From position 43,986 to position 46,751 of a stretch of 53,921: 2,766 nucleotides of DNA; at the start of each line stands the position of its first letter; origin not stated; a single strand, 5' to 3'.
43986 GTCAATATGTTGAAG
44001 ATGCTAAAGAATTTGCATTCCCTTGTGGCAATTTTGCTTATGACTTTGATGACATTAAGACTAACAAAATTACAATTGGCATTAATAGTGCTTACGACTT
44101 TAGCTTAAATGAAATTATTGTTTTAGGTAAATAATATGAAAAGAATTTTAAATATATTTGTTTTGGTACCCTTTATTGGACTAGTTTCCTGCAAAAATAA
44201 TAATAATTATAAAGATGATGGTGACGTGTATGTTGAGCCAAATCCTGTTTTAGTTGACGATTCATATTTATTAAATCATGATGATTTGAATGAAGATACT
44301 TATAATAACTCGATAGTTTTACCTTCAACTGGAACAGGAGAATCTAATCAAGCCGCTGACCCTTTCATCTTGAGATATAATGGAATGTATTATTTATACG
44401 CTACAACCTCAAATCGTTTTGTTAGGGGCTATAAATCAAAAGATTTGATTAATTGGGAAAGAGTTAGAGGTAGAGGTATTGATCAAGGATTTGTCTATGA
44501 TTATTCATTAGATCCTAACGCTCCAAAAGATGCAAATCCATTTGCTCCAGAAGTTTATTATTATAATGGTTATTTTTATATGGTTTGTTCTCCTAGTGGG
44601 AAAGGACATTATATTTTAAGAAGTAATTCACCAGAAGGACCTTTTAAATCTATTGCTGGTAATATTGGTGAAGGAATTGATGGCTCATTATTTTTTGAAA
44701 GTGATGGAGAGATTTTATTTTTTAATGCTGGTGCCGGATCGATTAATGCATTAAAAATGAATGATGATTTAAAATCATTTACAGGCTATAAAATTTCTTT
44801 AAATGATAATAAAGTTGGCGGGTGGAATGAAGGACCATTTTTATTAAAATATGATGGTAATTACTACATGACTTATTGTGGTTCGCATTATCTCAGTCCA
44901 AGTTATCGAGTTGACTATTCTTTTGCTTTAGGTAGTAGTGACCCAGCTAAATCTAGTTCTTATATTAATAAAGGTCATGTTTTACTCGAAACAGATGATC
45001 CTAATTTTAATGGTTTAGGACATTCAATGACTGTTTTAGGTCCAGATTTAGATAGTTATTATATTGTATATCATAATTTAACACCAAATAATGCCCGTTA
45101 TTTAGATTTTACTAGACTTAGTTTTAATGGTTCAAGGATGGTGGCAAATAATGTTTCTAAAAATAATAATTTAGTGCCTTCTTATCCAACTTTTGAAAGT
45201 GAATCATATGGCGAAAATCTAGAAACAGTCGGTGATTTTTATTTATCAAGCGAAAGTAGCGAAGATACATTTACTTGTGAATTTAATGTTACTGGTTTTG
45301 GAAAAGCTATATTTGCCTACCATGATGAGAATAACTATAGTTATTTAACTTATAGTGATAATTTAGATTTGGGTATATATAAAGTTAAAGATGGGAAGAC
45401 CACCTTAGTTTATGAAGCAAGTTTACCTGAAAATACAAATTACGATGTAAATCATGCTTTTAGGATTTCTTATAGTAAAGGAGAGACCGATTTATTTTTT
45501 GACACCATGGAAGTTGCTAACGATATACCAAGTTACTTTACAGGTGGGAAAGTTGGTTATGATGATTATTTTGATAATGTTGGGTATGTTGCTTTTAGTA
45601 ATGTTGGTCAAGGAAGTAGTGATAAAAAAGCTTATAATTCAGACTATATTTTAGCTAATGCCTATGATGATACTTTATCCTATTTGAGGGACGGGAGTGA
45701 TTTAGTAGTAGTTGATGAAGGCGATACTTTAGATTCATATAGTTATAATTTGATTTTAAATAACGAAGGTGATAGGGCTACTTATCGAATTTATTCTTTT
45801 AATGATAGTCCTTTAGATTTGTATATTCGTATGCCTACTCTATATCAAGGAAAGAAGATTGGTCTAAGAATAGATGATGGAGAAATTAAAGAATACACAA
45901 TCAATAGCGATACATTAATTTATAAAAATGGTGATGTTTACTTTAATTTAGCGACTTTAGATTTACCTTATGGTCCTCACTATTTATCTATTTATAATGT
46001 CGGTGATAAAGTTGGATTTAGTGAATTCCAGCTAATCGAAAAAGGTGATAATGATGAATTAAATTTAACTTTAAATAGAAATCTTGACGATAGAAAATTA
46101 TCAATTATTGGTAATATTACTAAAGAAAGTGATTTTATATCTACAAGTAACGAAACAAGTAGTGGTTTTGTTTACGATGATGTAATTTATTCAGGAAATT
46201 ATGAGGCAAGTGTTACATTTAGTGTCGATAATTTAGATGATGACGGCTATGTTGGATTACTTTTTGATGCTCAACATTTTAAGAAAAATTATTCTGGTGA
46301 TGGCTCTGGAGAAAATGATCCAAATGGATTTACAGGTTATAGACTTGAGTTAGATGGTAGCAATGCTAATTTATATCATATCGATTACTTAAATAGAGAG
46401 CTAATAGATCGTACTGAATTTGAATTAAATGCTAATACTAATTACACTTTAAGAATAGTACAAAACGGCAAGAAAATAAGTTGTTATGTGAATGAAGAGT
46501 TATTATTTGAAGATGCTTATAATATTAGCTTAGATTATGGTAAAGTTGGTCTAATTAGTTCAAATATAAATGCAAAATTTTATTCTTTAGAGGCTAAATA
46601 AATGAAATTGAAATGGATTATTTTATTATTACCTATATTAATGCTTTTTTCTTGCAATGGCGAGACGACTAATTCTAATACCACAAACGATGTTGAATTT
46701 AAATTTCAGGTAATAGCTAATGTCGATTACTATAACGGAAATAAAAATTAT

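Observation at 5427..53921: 48-kb lipoprotein-anchored glycan-utilisation super-locus with PUL-like logic but no SusC/D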

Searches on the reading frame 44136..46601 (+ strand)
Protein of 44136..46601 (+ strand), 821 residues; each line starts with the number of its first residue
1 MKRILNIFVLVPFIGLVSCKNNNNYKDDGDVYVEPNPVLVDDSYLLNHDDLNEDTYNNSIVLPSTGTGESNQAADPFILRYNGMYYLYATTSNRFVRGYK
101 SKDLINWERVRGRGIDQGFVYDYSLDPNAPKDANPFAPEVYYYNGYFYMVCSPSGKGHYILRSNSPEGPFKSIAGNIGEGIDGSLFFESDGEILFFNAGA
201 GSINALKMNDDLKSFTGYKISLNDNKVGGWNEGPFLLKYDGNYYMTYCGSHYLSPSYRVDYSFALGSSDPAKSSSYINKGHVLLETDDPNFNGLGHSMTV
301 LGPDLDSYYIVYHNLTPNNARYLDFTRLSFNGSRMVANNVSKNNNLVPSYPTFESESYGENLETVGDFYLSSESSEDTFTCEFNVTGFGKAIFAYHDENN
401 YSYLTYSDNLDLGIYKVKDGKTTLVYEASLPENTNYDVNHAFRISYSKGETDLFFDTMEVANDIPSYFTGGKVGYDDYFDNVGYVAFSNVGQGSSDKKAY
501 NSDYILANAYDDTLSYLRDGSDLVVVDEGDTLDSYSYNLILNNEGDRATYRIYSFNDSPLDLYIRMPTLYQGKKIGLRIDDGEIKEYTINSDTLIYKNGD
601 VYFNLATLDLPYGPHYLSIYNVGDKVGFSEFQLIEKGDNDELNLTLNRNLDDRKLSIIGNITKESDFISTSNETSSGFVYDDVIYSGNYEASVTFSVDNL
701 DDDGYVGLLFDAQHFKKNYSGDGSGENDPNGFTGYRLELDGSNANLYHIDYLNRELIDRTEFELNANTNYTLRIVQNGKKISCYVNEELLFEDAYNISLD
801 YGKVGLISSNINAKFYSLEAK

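Call 9: search_protein_families(library=pfam, proteins=[window:44136-46601:+], max_evalue=0.01)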
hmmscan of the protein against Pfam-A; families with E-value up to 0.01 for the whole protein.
window:44136-46601:+ (821 aa): 2 families
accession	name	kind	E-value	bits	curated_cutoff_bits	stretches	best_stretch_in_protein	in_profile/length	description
PF04616.20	Glyco_hydro_43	-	6e-35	121.4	32.2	1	71-324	8-270/288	Glycosyl hydrolases family 43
PF19763.6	DUF6250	-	0.004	17.5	26.9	1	713-808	70-155/165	Domain of unknown function (DUF6250)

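Call 21: search_solved_structures(query=window:44136-46601:+, max_evalue=0.00001)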
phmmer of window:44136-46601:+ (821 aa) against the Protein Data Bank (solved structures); distinct sequences matched with E-value up to 0.00001: 9.
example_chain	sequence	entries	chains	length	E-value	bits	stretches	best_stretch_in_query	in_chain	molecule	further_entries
4qqs_A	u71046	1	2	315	2e-25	92.7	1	71-331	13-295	Glycoside hydrolase family 43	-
3kst_A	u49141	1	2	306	4.7e-14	55.1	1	72-265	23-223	Endo-1,4-beta-xylanase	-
5jow_A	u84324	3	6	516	2.3e-12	49.6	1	74-247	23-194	Non-reducing end alpha-L-arabinofuranosidase BoGH43A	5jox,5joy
6ms2_A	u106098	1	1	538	2.6e-11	46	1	74-248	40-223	Glycoside Hydrolase Family 43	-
6ms3_A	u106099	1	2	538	2.7e-11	46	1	74-248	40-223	Glycoside Hydrolase Family 43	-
5a8c_A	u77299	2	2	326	1.1e-10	43.9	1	73-324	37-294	CARBOHYDRATE BINDING FAMILY 6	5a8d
5c0p_A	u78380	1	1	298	4.2e-09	38.7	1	72-217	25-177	Endo-arabinase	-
7jvh_A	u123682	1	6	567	1.2e-06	30.6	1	74-324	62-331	Glycoside Hydrolase Family 43_12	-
3qz4_A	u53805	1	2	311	4.6e-06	28.7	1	143-319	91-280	Endo-1,4-beta-xylanase D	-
